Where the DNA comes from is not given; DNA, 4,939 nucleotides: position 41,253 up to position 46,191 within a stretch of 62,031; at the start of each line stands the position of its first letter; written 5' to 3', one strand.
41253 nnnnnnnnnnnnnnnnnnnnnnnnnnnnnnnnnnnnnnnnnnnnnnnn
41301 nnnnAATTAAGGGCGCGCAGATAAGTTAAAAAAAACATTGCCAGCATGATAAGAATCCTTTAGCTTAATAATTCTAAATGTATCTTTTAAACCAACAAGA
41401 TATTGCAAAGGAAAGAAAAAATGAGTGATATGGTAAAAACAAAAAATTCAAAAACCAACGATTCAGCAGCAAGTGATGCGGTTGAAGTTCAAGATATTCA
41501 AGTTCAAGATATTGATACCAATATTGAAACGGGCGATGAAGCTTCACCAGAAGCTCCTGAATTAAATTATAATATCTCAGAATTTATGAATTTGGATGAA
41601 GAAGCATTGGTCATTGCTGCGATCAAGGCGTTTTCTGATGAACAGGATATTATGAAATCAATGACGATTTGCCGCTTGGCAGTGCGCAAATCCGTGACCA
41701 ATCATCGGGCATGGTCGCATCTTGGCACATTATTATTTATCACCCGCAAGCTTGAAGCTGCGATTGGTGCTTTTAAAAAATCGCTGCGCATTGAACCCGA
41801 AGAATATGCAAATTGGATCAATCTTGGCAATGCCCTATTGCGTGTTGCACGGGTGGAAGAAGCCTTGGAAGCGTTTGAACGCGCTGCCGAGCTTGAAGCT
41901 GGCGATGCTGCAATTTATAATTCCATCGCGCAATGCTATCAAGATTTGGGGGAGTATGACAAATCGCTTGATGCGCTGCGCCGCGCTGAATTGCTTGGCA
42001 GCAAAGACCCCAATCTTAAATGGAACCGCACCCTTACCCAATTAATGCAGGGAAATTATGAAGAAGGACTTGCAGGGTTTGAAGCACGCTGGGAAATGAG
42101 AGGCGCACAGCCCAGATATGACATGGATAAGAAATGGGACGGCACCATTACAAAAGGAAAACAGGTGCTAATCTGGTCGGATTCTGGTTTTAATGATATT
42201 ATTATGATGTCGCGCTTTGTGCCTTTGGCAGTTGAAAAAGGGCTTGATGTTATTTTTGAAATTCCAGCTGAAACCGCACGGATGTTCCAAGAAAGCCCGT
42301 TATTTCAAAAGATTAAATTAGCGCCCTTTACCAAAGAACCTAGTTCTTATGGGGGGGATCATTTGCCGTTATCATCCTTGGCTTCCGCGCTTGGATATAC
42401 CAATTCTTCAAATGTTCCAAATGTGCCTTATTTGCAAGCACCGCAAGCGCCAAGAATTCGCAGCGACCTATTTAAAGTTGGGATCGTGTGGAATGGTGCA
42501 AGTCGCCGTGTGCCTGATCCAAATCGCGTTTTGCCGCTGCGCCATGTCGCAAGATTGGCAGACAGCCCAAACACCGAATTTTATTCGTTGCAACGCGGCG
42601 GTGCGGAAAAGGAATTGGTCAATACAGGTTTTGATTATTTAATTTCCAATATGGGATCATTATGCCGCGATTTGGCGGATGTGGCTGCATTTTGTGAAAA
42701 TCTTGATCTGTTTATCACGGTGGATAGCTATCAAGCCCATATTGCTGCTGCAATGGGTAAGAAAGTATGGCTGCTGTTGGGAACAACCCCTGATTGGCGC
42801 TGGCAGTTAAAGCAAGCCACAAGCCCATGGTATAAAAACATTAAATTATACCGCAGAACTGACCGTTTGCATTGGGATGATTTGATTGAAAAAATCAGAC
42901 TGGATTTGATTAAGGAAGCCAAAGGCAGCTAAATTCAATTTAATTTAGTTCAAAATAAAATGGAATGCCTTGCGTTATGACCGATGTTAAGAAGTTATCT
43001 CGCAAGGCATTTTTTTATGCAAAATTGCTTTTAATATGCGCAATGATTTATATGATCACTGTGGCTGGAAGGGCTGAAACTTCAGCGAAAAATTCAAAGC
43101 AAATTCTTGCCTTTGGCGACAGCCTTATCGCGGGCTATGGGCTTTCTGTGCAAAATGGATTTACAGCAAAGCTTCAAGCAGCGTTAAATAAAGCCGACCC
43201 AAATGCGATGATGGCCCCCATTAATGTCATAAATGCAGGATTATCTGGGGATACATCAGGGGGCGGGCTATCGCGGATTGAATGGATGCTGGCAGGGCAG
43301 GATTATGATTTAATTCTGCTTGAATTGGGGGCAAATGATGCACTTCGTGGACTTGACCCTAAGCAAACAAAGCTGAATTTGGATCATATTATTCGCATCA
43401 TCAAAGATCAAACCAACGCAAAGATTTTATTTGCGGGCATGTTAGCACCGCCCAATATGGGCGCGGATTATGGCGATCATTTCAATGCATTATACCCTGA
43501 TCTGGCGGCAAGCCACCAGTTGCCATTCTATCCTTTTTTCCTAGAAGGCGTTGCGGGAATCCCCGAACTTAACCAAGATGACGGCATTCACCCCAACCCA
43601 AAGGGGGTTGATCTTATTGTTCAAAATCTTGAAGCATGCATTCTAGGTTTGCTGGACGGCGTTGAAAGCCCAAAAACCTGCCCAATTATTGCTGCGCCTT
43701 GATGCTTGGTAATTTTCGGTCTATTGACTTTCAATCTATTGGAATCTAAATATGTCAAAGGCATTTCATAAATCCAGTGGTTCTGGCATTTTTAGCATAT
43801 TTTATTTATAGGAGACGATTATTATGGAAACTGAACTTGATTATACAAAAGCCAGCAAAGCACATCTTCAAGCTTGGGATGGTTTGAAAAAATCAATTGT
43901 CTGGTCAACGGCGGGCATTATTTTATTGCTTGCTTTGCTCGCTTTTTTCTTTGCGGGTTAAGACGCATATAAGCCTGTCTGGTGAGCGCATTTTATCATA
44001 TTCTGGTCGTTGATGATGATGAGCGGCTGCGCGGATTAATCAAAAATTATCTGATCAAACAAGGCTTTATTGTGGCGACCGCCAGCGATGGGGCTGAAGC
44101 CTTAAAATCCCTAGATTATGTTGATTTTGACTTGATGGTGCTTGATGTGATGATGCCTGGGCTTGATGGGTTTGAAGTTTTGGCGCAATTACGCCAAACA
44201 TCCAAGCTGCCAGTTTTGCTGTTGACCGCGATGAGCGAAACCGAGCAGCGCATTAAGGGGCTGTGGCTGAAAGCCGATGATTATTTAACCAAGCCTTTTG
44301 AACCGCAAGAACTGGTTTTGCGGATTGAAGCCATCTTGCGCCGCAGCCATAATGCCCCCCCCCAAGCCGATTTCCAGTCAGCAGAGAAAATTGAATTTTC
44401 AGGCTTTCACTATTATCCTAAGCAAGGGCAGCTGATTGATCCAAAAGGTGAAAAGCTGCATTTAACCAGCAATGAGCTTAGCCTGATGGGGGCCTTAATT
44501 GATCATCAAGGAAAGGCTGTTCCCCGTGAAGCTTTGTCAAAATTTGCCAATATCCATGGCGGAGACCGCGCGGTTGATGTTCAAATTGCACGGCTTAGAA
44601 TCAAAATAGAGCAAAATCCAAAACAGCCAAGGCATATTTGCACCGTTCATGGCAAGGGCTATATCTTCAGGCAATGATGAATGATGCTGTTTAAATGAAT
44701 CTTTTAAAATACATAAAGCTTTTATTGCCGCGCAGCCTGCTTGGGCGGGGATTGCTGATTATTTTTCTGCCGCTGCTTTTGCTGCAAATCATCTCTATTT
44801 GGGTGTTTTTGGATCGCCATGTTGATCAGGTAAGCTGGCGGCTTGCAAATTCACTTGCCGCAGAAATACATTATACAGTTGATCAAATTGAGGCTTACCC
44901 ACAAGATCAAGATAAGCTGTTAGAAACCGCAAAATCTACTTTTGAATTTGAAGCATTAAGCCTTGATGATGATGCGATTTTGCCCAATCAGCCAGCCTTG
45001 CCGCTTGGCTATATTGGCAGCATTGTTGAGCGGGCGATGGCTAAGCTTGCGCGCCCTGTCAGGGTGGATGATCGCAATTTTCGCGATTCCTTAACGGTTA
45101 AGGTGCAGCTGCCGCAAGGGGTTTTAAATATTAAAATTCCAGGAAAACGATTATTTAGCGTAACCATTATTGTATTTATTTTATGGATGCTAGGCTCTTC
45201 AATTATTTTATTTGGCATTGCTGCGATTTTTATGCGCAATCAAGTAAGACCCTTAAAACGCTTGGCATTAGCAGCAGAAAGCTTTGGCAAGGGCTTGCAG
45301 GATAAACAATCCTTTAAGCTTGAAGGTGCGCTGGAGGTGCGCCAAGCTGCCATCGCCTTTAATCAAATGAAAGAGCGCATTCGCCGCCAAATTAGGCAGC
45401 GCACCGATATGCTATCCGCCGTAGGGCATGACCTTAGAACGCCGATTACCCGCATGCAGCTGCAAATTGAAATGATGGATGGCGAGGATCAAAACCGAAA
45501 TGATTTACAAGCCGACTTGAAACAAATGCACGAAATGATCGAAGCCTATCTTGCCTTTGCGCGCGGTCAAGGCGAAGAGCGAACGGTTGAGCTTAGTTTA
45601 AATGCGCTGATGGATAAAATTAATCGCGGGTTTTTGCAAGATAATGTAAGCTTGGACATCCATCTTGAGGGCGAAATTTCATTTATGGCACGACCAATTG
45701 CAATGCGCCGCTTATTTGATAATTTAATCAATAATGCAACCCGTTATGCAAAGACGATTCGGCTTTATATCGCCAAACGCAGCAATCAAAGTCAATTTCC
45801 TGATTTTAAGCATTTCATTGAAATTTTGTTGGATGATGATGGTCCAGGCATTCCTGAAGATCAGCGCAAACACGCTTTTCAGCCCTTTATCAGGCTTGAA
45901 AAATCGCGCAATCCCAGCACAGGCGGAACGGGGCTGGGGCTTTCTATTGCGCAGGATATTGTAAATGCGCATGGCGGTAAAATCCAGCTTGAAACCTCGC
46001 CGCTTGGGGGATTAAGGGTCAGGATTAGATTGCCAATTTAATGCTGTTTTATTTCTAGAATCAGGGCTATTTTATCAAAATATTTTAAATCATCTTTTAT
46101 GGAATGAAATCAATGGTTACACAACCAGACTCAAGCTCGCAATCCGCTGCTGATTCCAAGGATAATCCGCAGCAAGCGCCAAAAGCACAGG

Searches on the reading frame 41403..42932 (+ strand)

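Call 4: search_protein_families(library=pfam, proteins=[window:41403-42932:+], max_evalue=0.01)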
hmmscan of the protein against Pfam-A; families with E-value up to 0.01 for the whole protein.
window:41403-42932:+ (509 aa): 15 families
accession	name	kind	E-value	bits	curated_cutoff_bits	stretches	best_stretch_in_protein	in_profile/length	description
PF00515.34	TPR_1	-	1.2e-16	60.2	27.8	3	169-195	1-27/34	Tetratricopeptide repeat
PF07719.23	TPR_2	-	5.7e-14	51.5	27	2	138-165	4-31/34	Tetratricopeptide repeat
PF13181.12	TPR_8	-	5.2e-12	45.3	25.7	0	170-195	2-27/34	Tetratricopeptide repeat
PF23914.1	TPR_CcmH_CycH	-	1.7e-11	44.7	42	2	129-188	44-103/158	Cytochrome c-type biogenesis protein H TPR domain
PF13431.12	TPR_17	-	2.9e-09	36.9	24.4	0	123-156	1-34/34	Tetratricopeptide repeat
PF13432.12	TPR_16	-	9e-09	36.1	32.7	1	140-196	2-58/65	Tetratricopeptide repeat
PF13424.12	TPR_12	-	1.2e-07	32.2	30.1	2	138-195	6-71/77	Tetratricopeptide repeat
PF14559.12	TPR_19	-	1.8e-07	31.8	25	2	151-204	7-60/68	Tetratricopeptide repeat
PF13428.12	TPR_14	-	7.5e-07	29.7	23.5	1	137-176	3-42/44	Tetratricopeptide repeat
PF13414.12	TPR_11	-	1.1e-06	28.6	26.8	0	151-183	10-42/42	TPR repeat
PF12895.13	ANAPC3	-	2.1e-06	28.3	27.2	1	117-194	5-81/82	Anaphase-promoting complex, cyclosome, subunit 3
PF01075.23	Glyco_transf_9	-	2.1e-05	24.4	22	1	423-482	173-226/247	Glycosyltransferase family 9 (heptosyltransferase)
PF13374.12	TPR_10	-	2.2e-05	24.7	27.5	0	169-195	2-28/42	Tetratricopeptide repeat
PF13176.12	TPR_7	-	0.00014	22.1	27.9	0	138-166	2-32/36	Tetratricopeptide repeat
PF13371.12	TPR_9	-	0.00025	21.4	35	0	115-166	9-60/73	Tetratricopeptide repeat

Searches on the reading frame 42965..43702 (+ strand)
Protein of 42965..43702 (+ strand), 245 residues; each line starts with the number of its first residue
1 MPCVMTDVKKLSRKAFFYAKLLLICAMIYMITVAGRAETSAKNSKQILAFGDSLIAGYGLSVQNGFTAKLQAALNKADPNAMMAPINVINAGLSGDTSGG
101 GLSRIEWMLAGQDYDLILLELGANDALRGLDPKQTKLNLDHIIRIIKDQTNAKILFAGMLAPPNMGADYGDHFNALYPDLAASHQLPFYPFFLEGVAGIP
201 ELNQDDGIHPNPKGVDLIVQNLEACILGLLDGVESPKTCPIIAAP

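Call 4: search_protein_families(library=pfam, proteins=[window:42965-43702:+], max_evalue=0.01)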
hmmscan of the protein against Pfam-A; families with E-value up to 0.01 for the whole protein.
window:42965-43702:+ (245 aa): 4 families
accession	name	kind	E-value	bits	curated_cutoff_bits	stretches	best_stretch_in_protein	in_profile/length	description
PF13472.12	Lipase_GDSL_2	-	2.8e-26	93.6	32.9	1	49-215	1-176/178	GDSL-like Lipase/Acylhydrolase family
PF00657.28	Lipase_GDSL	-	9.2e-16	59.1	23.6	1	47-219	1-205/208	GDSL-like Lipase/Acylhydrolase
PF25182.1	NonGDSL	-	1.3e-07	31.6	80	1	41-149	24-130/220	Non-GDSL lipase-like family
PF04311.20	DUF459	-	0.00065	19.6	27.2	0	47-128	2-74/197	Protein of unknown function (DUF459)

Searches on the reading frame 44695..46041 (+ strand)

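Call 80: search_protein_families(library=ncbifam, proteins=[window:44695-46041:+], max_evalue=1e-20)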
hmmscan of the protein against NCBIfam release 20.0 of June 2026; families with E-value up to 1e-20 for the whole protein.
window:44695-46041:+ (448 aa): 21 families
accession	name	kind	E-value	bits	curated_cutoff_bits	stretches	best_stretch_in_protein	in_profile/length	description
NF007004.0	PRK09467.1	equivalog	1.9e-66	224.7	415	1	10-448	6-436/440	two-component system sensor histidine kinase EnvZ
NF007898.0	PRK10604.1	equivalog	8.8e-52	176.7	478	1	158-448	141-423/433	two-component system sensor histidine kinase RstB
NF007007.0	PRK09470.1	equivalog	9.2e-49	166.6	486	1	151-448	164-459/463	envelope stress sensor histidine kinase CpxA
NF045900.1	HisKinCpxALeg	equivalog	9.3e-36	123.5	800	1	178-448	171-451/451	two-component system sensor histidine kinase CpxA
NF012163.2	BaeS_SmeS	equivalog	1.5e-35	123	500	1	160-447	169-457/457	sensor histidine kinase efflux regulator BaeS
NF007837.0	PRK10549.1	equivalog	2.6e-33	115.4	603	1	164-448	167-458/466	envelope stress sensor histidine kinase BaeS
TIGR01386.1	cztS_silS_copS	subfamily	5.2e-33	114.7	292.55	1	162-446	167-456/457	heavy metal sensor histidine kinase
NF012226.0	AdeS_HK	equivalog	2.2e-29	102.7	500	1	158-435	60-341/353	two-component sensor histidine kinase AdeS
NF033092.0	HK_WalK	equivalog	6.8e-28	97.6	725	1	234-448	370-594/594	cell wall metabolism sensor histidine kinase WalK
NF046044.1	PnpS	equivalog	1.2e-26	93.7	400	1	217-447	152-390/390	two-component system histidine kinase PnpS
TIGR02966.1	phoR_proteo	equivalog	1.9e-26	92.9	334.2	1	227-436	105-323/333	phosphate regulon sensor histidine kinase PhoR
NF040691.1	MtrAB_MtrB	equivalog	2e-26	93.1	450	1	170-447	199-491/507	MtrAB system histidine kinase MtrB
NF033091.0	HK_VanS_ACDEFG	equivalog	3.7e-25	88.6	400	1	172-446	7-292/293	vancomycin resistance histidine kinase VanS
NF006800.0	PRK09303.1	equivalog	2.4e-24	86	342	1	211-448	126-377/383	histidine kinase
NF008025.0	PRK10755.1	equivalog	9.3e-24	83.8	314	1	176-447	84-355/362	two-component system sensor histidine kinase PmrB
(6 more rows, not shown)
